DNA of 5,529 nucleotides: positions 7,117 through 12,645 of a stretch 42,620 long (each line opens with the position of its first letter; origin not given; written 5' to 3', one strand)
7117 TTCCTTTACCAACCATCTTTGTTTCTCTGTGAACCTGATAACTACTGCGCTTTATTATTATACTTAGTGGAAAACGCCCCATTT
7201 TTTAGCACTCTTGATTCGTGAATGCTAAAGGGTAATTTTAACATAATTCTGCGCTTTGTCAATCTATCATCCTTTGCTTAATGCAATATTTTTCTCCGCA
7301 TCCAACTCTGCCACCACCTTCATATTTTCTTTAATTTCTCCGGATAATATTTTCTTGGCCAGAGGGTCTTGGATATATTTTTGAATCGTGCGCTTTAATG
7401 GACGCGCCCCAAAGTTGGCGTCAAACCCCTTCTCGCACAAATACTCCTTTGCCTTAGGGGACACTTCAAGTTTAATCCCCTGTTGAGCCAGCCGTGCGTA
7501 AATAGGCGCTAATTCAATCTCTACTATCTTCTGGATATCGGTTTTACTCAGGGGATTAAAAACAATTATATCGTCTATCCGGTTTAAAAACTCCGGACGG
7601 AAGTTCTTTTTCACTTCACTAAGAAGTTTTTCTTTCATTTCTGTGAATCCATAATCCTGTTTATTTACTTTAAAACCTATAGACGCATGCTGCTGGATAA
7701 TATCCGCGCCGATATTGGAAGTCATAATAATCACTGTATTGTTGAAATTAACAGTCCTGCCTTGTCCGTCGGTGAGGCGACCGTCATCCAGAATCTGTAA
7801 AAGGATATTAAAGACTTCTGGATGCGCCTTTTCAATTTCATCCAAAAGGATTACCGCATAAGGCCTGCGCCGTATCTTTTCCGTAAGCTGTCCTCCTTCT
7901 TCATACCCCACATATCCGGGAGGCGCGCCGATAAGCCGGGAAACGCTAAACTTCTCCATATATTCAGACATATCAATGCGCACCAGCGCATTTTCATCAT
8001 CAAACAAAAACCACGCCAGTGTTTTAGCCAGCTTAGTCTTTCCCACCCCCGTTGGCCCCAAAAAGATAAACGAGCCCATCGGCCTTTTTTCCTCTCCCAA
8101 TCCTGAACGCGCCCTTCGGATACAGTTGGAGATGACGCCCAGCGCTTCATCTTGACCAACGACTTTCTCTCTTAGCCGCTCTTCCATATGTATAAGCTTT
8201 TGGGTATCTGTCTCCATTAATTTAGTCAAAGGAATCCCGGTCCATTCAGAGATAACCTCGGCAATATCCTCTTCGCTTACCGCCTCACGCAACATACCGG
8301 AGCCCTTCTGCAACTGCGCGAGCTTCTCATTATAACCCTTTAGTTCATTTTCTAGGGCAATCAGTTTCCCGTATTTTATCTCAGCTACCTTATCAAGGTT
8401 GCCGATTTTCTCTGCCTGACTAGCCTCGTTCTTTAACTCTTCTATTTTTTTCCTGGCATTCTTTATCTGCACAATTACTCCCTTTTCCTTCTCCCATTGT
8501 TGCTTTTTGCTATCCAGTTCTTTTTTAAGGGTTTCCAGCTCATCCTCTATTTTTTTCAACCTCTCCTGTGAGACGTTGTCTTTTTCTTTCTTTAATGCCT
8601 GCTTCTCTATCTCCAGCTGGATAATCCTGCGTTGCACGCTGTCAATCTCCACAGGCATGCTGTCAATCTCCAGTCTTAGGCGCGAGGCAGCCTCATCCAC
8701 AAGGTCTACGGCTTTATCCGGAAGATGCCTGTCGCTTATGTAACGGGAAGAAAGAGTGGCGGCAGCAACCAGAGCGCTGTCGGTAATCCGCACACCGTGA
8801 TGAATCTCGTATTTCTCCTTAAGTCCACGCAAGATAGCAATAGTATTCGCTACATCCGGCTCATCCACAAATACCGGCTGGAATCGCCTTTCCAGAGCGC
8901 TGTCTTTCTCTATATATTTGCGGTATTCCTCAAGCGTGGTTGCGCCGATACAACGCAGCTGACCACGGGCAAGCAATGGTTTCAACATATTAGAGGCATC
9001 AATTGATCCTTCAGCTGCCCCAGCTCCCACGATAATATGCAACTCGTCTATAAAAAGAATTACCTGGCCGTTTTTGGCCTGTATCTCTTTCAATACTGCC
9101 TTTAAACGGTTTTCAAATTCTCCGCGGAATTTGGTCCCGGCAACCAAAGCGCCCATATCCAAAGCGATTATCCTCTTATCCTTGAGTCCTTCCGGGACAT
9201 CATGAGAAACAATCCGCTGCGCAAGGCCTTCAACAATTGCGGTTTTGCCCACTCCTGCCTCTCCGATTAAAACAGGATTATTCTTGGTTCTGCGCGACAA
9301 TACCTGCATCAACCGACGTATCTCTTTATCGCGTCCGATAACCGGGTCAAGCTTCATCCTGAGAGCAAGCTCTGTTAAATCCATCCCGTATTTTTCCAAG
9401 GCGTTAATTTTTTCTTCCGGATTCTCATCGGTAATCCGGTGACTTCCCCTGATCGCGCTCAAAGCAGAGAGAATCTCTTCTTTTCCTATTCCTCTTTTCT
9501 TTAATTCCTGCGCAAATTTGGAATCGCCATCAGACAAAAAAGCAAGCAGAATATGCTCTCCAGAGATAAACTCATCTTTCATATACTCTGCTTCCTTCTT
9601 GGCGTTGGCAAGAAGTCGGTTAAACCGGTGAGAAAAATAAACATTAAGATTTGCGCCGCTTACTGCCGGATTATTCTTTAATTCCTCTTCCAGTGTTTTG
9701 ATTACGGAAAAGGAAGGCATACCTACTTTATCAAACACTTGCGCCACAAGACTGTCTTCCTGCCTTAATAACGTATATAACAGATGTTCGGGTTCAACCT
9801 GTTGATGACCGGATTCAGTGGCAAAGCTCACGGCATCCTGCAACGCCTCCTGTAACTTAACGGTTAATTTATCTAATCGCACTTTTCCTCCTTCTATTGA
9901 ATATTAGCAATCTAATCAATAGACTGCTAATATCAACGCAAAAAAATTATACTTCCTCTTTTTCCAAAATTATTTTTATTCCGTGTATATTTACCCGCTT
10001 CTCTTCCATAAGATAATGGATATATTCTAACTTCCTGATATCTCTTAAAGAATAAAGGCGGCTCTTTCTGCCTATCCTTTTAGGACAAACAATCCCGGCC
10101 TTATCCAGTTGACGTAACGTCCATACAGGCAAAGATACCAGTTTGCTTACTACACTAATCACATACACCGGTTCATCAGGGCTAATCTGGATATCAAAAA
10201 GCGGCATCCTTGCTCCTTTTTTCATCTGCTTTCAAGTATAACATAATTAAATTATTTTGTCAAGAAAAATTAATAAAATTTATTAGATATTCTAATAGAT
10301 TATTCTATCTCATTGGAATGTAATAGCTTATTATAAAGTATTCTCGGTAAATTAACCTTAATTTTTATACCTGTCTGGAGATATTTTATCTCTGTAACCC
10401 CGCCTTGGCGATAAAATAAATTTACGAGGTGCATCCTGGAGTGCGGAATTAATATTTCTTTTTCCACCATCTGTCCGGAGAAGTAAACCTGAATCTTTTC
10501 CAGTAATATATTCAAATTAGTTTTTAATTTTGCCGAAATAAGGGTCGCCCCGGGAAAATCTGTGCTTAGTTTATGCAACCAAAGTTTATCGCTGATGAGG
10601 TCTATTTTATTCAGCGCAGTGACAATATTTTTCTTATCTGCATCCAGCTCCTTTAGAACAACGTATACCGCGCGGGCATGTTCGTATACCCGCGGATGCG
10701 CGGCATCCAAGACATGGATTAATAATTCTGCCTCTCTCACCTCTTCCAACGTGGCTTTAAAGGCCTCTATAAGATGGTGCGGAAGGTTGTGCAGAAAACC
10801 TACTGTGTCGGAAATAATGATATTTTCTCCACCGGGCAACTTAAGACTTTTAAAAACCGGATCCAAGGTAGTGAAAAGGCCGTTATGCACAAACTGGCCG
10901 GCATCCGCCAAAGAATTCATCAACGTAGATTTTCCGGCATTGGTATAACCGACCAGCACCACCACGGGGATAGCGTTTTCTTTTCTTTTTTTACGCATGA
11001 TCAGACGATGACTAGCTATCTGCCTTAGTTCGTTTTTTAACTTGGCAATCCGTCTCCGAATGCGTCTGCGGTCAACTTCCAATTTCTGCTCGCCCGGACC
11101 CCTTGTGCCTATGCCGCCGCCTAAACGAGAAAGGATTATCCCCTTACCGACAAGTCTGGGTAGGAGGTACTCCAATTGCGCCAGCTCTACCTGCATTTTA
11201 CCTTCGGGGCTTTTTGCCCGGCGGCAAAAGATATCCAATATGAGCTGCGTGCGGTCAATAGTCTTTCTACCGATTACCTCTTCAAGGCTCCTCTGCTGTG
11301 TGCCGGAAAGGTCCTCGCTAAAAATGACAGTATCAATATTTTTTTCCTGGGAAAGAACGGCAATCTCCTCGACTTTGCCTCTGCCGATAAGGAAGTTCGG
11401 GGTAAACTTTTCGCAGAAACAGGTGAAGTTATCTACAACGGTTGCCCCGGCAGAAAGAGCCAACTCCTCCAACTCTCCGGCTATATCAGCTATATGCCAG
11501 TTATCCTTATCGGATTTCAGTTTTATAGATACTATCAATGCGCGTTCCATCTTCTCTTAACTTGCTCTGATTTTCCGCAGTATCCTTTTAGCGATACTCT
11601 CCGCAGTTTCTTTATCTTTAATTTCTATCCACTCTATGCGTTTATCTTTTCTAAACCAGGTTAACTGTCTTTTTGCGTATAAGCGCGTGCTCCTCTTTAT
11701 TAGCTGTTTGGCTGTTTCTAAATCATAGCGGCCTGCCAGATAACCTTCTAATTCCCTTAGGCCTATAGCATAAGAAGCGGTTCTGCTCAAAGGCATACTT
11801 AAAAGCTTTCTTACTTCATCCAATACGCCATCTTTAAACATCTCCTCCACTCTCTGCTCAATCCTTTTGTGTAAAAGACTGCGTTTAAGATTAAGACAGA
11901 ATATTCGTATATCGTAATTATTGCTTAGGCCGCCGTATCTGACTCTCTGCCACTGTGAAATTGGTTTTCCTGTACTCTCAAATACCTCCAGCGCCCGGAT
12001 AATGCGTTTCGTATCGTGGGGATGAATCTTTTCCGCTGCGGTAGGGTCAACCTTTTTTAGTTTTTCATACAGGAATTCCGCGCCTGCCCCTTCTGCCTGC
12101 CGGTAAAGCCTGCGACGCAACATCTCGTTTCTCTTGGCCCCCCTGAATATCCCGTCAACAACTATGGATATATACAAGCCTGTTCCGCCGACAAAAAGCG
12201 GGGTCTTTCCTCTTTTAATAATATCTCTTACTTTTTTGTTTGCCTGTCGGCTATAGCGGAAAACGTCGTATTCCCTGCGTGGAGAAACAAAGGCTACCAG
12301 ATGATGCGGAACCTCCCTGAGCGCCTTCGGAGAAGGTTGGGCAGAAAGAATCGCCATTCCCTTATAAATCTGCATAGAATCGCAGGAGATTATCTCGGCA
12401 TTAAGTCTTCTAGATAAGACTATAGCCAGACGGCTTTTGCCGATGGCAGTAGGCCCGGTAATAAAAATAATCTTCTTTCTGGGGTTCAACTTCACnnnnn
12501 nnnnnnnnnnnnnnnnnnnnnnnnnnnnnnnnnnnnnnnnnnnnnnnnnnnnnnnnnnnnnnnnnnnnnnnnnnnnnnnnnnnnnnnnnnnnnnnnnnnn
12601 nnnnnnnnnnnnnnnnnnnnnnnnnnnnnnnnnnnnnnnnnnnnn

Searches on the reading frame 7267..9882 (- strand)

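Call 77: search_protein_families(library=pfam, proteins=[window:7267-9882:-], max_evalue=0.0001)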
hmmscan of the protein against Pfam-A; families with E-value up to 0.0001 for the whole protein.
window:7267-9882:- (871 aa): 15 families
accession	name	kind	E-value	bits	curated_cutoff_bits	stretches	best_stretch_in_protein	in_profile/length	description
PF07724.20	AAA_2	-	2.7e-71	239.4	27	1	600-772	1-166/166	AAA domain (Cdc48 subfamily)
PF17871.7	AAA_lid_9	-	6.8e-34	116.4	22.8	1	344-445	2-103/104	AAA lid domain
PF10431.15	ClpB_D2-small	-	4.2e-28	97.6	21.9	1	778-856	1-79/81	C-terminal, D2-small domain, of ClpB protein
PF02861.25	Clp_N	-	6.1e-23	81.2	20.7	2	94-146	1-53/53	Clp amino terminal domain, pathogenicity island component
PF00004.35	AAA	-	1.7e-22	80.7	21.2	2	204-317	2-110/131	ATPase family associated with various cellular activities (AAA)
PF07728.20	AAA_5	-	6.5e-17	62.3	22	1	605-725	2-124/139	AAA domain (dynein-related subfamily)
PF13191.12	AAA_16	-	5.7e-13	50.1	32.6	1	181-228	2-52/167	AAA ATPase domain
PF13401.12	AAA_22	-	9.7e-11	42.5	27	0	603-700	6-110/130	AAA domain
PF00158.32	Sigma54_activat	-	1.2e-09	38.5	20.2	1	605-723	25-143/168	Sigma-54 interaction domain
PF05621.17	TniB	-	1.3e-06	28.4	22.4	0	188-339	23-184/189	Bacterial TniB protein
PF20720.3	nSTAND3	-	3.1e-06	27.4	27.2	0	605-643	20-58/155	Novel STAND NTPase 3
PF01695.23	IstB_IS21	-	4.3e-06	26.8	24.1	0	186-265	78-153/238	IstB-like ATP binding protein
PF01637.24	ATPase_2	-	8.7e-06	26.1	33.2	0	184-309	4-148/225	ATPase domain predominantly from Archaea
PF13173.12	AAA_14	-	1.3e-05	25.7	27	0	606-701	6-88/129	AAA domain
PF12775.13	AAA_7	-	2.9e-05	24.1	25.8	0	604-651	35-82/181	P-loop containing dynein motor region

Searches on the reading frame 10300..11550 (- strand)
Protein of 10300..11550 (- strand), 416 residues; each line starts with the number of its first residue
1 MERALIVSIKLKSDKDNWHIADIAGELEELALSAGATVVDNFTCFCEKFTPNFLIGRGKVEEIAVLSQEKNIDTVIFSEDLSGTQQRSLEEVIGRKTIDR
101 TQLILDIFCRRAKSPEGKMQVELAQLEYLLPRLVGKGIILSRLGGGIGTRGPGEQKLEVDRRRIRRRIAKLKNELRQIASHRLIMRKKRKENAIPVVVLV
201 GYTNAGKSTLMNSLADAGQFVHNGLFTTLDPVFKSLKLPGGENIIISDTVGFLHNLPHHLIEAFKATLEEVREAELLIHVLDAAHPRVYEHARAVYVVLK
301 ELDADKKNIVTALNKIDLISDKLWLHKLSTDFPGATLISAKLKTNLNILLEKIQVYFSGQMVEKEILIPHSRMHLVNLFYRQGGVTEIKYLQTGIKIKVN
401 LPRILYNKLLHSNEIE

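Call 77: search_protein_families(library=pfam, proteins=[window:10300-11550:-], max_evalue=0.0001)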
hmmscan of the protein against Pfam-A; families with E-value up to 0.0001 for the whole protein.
window:10300-11550:- (416 aa): 4 families
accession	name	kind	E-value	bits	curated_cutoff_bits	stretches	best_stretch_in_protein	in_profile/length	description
PF16360.10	GTP-bdg_M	-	2.2e-31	108.6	29.5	1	111-189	1-79/79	GTP-binding GTPase Middle Region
PF13167.11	GTP-bdg_N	-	2.5e-26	92.5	25.4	1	25-108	5-88/89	GTP-binding GTPase N-terminal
PF01926.29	MMR_HSR1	-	1e-20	74.4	21.9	1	197-315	2-113/113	50S ribosome-binding GTPase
PF02421.24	FeoB_N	-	2.2e-08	34.2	27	1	197-322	3-121/156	Ferrous iron transport protein B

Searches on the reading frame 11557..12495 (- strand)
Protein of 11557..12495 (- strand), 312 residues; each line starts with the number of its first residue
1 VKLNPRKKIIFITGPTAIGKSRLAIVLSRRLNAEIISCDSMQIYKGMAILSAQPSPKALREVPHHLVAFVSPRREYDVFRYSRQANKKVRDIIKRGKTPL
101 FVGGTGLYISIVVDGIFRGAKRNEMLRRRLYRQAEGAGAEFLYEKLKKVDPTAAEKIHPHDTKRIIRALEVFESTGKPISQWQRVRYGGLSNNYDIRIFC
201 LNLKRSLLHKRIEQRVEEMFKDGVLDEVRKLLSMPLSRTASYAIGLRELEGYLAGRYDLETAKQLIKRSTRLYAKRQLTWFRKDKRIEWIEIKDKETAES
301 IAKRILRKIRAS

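Call 77: search_protein_families(library=pfam, proteins=[window:11557-12495:-], max_evalue=0.0001)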
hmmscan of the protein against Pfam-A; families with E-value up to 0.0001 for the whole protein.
window:11557-12495:- (312 aa): 2 families
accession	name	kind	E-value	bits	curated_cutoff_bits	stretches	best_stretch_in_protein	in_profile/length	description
PF01715.23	IPPT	-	1.5e-82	277.4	23.6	1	42-284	1-243/243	IPP transferase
PF01745.22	IPT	-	9.1e-07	29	20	1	8-61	2-55/233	Isopentenyl transferase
